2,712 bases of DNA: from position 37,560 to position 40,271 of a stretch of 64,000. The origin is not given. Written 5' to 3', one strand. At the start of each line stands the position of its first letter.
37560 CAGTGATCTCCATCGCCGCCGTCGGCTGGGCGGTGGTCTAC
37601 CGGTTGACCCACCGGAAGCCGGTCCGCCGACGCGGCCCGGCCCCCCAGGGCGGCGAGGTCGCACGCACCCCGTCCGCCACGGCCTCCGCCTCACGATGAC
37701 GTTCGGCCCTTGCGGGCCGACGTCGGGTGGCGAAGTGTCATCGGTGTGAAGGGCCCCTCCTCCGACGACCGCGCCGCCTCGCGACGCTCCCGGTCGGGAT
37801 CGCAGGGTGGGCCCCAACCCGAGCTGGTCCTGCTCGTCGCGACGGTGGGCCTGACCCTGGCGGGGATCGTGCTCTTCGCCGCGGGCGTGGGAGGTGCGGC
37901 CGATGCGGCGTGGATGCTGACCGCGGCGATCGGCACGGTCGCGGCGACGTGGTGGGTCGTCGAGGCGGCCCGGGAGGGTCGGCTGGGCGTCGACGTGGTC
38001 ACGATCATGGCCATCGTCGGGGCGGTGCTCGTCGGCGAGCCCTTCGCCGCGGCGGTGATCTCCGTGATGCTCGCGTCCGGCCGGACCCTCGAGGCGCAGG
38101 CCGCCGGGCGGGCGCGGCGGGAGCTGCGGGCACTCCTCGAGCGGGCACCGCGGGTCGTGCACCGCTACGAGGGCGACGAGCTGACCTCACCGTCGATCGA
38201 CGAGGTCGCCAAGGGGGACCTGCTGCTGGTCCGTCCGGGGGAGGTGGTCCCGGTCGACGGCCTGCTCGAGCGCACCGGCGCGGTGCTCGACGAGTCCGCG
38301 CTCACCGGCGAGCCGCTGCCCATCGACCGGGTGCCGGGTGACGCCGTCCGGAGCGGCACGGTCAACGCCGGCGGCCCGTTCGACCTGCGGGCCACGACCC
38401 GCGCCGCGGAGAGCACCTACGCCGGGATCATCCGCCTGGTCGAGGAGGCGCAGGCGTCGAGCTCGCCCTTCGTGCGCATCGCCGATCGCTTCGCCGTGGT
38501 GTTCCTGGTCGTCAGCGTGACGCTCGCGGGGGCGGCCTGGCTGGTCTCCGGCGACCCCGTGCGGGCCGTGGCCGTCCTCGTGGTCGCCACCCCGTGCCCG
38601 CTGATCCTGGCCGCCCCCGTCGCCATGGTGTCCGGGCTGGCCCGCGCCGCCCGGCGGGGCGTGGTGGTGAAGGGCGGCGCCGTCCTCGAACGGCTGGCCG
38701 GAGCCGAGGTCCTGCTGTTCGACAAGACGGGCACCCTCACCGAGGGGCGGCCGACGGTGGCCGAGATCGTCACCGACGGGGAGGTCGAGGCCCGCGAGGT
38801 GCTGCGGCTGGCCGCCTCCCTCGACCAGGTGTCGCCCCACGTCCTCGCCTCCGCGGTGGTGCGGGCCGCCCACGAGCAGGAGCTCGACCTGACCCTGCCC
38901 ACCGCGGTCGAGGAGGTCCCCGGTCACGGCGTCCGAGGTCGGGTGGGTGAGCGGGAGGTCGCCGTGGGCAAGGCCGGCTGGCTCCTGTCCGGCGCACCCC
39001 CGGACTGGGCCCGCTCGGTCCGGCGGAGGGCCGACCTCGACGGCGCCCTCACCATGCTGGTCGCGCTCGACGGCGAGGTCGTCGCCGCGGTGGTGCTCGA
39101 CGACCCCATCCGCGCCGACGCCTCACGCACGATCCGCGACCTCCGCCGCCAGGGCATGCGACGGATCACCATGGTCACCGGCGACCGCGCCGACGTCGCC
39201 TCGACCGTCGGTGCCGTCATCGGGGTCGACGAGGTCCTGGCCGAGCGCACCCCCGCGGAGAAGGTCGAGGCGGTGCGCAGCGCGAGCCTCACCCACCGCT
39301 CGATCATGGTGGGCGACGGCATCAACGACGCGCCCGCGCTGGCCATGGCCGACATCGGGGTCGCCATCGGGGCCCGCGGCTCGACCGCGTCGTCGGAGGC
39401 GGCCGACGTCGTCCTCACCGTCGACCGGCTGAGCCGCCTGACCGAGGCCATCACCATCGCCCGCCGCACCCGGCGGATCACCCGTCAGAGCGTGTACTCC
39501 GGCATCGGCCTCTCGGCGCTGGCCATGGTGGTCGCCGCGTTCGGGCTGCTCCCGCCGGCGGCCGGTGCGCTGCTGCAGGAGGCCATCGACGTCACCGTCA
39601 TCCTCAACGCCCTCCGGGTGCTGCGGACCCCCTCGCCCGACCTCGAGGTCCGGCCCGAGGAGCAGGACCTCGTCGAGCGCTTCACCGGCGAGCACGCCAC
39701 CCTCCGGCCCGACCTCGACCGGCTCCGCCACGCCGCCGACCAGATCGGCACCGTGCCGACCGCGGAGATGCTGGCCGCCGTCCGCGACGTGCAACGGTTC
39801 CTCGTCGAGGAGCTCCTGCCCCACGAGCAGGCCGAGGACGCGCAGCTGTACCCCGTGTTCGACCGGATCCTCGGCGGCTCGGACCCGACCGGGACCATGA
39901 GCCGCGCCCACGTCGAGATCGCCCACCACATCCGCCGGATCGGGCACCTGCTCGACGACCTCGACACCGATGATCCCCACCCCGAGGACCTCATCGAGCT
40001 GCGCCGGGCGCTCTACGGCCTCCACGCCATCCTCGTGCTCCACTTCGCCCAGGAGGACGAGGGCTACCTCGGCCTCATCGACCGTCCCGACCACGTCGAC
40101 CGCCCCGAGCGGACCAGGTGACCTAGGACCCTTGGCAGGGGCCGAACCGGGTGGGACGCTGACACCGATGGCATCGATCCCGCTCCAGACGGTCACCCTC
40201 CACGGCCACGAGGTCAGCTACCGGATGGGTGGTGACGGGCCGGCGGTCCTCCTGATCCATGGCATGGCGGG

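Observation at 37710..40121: Intact P1B ATPase with hemerythrin tail and no N-terminal metal-binding domain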

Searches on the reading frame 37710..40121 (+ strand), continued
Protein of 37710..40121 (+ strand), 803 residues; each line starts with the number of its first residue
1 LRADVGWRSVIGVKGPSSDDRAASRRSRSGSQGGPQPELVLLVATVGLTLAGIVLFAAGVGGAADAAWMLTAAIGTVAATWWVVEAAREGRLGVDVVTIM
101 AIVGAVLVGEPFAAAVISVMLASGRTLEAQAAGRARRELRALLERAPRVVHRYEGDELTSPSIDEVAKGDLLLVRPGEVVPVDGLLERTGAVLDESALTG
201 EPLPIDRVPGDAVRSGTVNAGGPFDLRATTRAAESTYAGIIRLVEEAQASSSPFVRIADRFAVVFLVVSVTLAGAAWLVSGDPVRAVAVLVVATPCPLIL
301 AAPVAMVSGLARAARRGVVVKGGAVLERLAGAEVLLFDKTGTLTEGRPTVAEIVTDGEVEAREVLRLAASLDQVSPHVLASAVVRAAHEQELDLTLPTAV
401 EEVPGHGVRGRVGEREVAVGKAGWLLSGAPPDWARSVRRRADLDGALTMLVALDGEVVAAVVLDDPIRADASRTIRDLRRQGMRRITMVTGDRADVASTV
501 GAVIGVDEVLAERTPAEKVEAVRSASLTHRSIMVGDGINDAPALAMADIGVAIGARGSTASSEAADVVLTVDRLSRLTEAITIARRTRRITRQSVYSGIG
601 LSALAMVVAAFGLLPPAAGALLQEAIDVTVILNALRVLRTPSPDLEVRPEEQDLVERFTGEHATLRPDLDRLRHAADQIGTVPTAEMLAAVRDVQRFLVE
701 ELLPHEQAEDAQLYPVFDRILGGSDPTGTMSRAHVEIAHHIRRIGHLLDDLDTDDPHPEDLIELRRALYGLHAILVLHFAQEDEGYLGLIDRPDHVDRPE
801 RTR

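Call 87: find_encoding_contigs(protein=P0032, flank=6000, max_places=2)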
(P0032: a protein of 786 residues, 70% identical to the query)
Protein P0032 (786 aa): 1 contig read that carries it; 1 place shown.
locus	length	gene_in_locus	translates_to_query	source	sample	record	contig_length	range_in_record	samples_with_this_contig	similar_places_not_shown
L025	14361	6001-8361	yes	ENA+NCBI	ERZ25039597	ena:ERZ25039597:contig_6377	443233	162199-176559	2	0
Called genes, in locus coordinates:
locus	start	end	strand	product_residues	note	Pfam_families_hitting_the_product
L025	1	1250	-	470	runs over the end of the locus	PF01979:Amidohydro_1, PF12890:DHOase (weak), PF07969:Amidohydro_3 (weak)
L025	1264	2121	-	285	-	PF00795:CN_hydrolase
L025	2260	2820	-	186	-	-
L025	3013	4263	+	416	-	PF02771:Acyl-CoA_dh_N, PF02770:Acyl-CoA_dh_M, PF00441:Acyl-CoA_dh_1, PF08028:Acyl-CoA_dh_2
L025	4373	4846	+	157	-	-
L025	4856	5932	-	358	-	PF00487:FA_desaturase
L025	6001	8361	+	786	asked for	PF00122:E1-E2_ATPase, PF00702:Hydrolase, PF01814:Hemerythrin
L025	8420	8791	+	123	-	PF01152:Bac_globin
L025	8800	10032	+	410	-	PF00144:Beta-lactamase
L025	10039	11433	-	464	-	PF00753:Lactamase_B, PF23023:Anti-Pycsar_Apyc1 (faint), PF12706:Lactamase_B_2, PF10996:Beta-Casp, PF07521:RMMBL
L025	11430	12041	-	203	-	PF01135:PCMT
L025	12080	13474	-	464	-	PF03007:WS_DGAT_cat, PF06974:WS_DGAT_C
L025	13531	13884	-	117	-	-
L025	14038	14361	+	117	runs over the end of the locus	PF14018:DUF4234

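Call 92: search_protein_families(library=pfam, proteins=[L022:3514-4497:+, L025:8420-8788:+], max_evalue=0.05)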
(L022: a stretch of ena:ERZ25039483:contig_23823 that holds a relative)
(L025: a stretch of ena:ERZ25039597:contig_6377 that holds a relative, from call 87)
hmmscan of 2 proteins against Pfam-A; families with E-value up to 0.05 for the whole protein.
L022:3514-4497:+ (328 aa): 1 family
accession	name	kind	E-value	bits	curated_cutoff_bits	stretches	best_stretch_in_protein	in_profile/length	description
PF01814.28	Hemerythrin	-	3.1e-17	63.7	25.3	1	3-122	2-127/127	Hemerythrin HHE cation binding domain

L025:8420-8788:+ (123 aa): 3 families
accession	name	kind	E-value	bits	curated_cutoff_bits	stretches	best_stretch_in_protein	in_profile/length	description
PF01152.27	Bac_globin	-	2.9e-14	53.7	21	1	7-108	5-112/121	Bacterial-like globin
PF11563.14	Protoglobin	-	0.0001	22.8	25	1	13-57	32-77/158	Protoglobin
PF00042.28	Globin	-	0.0005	21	22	1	55-106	52-108/117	Globin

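Call 100: search_protein_families(library=pfam, proteins=[L026:743-3445:+, L026:3511-4584:-, L026:4694-5608:-, L026:6108-6689:-, L026:7119-7970:-, L026:10440-11483:+, L026:11535-12116:+, L026:14348-15064:+, L026:15212-16147:-, L026:272-667:+], max_evalue=0.001)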
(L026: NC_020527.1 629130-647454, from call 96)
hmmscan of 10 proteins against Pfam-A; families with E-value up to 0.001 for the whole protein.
L026:743-3445:+ (900 aa): 6 families
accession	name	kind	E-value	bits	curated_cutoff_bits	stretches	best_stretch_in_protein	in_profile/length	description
PF00122.25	E1-E2_ATPase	-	4.8e-48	163.5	28.1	1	114-304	2-180/181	E1-E2 ATPase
PF00689.26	Cation_ATPase_C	-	1.2e-43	149.4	27.3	1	716-887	1-174/175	Cation transporting ATPase, C-terminus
PF00690.31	Cation_ATPase_N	-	5.9e-16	58.3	20.4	1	20-74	15-69/69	Cation transporter/ATPase, N-terminus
PF00702.32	Hydrolase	-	3.1e-15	57.5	26.4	1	524-646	86-191/191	haloacid dehalogenase-like hydrolase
PF13246.12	Cation_ATPase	-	2.1e-11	44.1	21.7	1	393-468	11-88/91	Cation transport ATPase (P-type)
PF08282.18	Hydrolase_3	-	9.2e-06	26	20.9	1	629-676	206-252/255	haloacid dehalogenase-like hydrolase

L026:3511-4584:- (357 aa): 4 families
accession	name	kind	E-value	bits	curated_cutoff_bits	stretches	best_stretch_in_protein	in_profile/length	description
PF00107.32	ADH_zinc_N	-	3.3e-27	95.4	31.8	1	186-317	1-128/129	Zinc-binding dehydrogenase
PF08240.17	ADH_N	-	2.6e-19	69.8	23.5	1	27-147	2-104/104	Alcohol dehydrogenase GroES-like domain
PF13602.12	ADH_zinc_N_2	-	1.9e-13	51.9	27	1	219-346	1-126/134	Zinc-binding dehydrogenase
PF16912.11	Glu_dehyd_C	-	0.00012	22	34.9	0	178-280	33-135/211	Glucose dehydrogenase C-terminus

L026:4694-5608:- (304 aa): 1 family
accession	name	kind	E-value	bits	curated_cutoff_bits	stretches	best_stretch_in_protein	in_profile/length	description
PF00582.32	Usp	-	2.4e-09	38.3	24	1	235-301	72-138/141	Universal stress protein family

L026:6108-6689:- (193 aa): 1 family
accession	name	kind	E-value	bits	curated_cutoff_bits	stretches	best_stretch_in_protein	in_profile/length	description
PF13194.11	DUF4010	-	6e-19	69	30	1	92-175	4-88/210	Domain of unknown function (DUF4010)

L026:7119-7970:- (283 aa): 1 family
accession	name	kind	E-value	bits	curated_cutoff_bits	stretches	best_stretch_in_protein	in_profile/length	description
PF06912.16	DUF1275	-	1.9e-28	100.1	25.4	1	80-266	2-192/193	Protein of unknown function (DUF1275)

L026:10440-11483:+ (347 aa): 4 families
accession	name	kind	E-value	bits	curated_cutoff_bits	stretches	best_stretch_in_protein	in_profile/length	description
PF00561.26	Abhydrolase_1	-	9.6e-17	61.9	25.8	1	64-301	2-240/245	alpha/beta hydrolase fold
PF12697.13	Abhydrolase_6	-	2.3e-16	61.6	26.3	1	68-302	4-207/217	Alpha/beta hydrolase family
PF12146.15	Hydrolase_4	-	1.9e-05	24.5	27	0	126-166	74-114/239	Serine aminopeptidase, S33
PF03096.20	Ndr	-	0.00013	21.2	23.3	1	115-161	86-132/283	Ndr family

L026:11535-12116:+ (193 aa): 2 families
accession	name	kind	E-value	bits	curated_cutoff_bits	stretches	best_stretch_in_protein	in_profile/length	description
PF02525.22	Flavodoxin_2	-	2e-33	116.2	27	1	4-180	2-189/198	Flavodoxin-like fold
PF03358.20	FMN_red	-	1.2e-12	48.1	24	1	22-115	18-111/152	NADPH-dependent FMN reductase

L026:14348-15064:+ (238 aa): 0 families

L026:15212-16147:- (311 aa): 2 families
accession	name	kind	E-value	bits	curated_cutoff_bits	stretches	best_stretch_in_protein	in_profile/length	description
PF02915.23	Rubrerythrin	-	1.4e-12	48.6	22.8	1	51-111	1-60/137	Rubrerythrin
PF00210.30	Ferritin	-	4.1e-05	24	24.5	1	34-105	67-137/142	Ferritin-like domain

L026:272-667:+ (131 aa): 0 families

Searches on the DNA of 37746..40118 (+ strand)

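Call 95: search_dna_similar(query=L001:3788-6112:+, collection=plasmids, mode=near, max_rows=60)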
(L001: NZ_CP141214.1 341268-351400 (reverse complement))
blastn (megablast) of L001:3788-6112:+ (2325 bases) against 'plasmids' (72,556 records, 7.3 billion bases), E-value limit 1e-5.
Records with a match: 38; places in all: 39; records where one place covers at least 80% of the query: 31.
Best place of each record, by identity: >=99% 1; 80-90% 36; 60-80% 1.
By first word of the organism name: Sinorhizobium 31; Rhizobium 5; Ensifer 1; Halorussus 1.
By predicted mobility (MOB-suite, as given by PLSDB): conjugative 30; non-mobilizable 4; mobilizable 4.
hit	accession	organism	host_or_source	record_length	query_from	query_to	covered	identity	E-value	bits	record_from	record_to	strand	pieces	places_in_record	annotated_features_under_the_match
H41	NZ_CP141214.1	Sinorhizobium meliloti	alfalfa,Isolate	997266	1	2325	100%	100.0%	0e+0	4294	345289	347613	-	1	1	heavy metal translocating P-type ATPase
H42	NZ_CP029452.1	Sinorhizobium fredii CCBAU 25509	Glycine soja,cell culture,plant root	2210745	1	2324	100%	88.8%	0e+0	2846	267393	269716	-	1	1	record has no annotation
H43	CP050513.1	Sinorhizobium meliloti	Medicago sativa,cell culture,root nodule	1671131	1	2325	100%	88.4%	0e+0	2804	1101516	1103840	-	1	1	heavy metal translocating P-type ATPase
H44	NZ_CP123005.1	Sinorhizobium meliloti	Medicago sativa,cell culture,nodules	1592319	1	2325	100%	88.4%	0e+0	2804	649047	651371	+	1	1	none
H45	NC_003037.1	Sinorhizobium meliloti 1021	-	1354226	1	2325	100%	88.4%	0e+0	2798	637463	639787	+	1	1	none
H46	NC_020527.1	Sinorhizobium meliloti 2011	-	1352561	1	2325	100%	88.4%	0e+0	2798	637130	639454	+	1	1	none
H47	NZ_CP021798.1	Sinorhizobium meliloti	Medicago sativa,Single Cell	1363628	1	2325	100%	88.4%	0e+0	2798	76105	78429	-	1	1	none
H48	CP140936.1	Sinorhizobium meliloti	Medicago lupulina,whole organism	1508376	1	2325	100%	88.4%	0e+0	2798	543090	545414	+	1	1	heavy metal translocating P-type ATPase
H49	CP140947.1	Sinorhizobium meliloti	Medicago lupulina,whole organism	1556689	1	2325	100%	88.4%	0e+0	2798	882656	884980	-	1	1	heavy metal translocating P-type ATPase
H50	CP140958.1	Sinorhizobium meliloti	Medicago lupulina,whole organism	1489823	1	2325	100%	88.4%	0e+0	2798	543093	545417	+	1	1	heavy metal translocating P-type ATPase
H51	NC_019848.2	Sinorhizobium meliloti GR4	-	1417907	1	2325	100%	88.3%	0e+0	2793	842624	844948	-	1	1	record has no annotation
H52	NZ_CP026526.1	Sinorhizobium meliloti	Medicago sativa L. subsp. ambigua,Cell ...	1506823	1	2325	100%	88.3%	0e+0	2793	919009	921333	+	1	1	none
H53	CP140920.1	Sinorhizobium meliloti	Medicago lupulina,whole organism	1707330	1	2325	100%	88.3%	0e+0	2793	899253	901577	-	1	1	heavy metal translocating P-type ATPase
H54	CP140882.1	Sinorhizobium meliloti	Medicago lupulina,whole organism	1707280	1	2325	100%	88.3%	0e+0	2793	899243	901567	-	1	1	heavy metal translocating P-type ATPase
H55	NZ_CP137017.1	Sinorhizobium fredii GR64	Phaseolus vulgaris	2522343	1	2324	100%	88.4%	0e+0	2796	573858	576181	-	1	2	record has no annotation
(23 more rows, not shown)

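Call 96: get_annotated_region(hit=H46, flank=8000)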
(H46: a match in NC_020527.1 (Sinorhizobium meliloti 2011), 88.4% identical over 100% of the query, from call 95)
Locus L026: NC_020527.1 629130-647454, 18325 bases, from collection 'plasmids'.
description: Sinorhizobium meliloti 2011 plasmid pSymA, complete sequence
organism: Sinorhizobium meliloti 2011 (NCBI taxid 1286640)
taxonomy: Bacteria; Pseudomonadota; Alphaproteobacteria; Hyphomicrobiales; Rhizobiaceae; Sinorhizobium; Sinorhizobium meliloti; Sinorhizobium meliloti 2011
host: -; source: -; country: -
typing (MOB-suite, as given by PLSDB): conjugative; relaxase MOBQ; mating-pair formation MPF_T
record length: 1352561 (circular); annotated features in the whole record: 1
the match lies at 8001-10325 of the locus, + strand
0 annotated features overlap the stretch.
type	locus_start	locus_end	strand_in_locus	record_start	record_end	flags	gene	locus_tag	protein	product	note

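Call 97: get_annotated_region(hit=H45, flank=8000)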
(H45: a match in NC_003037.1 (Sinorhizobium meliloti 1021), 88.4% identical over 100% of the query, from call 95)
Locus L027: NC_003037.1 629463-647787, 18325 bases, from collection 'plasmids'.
description: Sinorhizobium meliloti 1021 plasmid pSymA, complete sequence
organism: Sinorhizobium meliloti 1021 (NCBI taxid 266834)
taxonomy: Bacteria; Pseudomonadota; Alphaproteobacteria; Hyphomicrobiales; Rhizobiaceae; Sinorhizobium; Sinorhizobium meliloti; Sinorhizobium meliloti 1021
host: -; source: -; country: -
typing (MOB-suite, as given by PLSDB): conjugative; relaxase MOBQ; mating-pair formation MPF_T
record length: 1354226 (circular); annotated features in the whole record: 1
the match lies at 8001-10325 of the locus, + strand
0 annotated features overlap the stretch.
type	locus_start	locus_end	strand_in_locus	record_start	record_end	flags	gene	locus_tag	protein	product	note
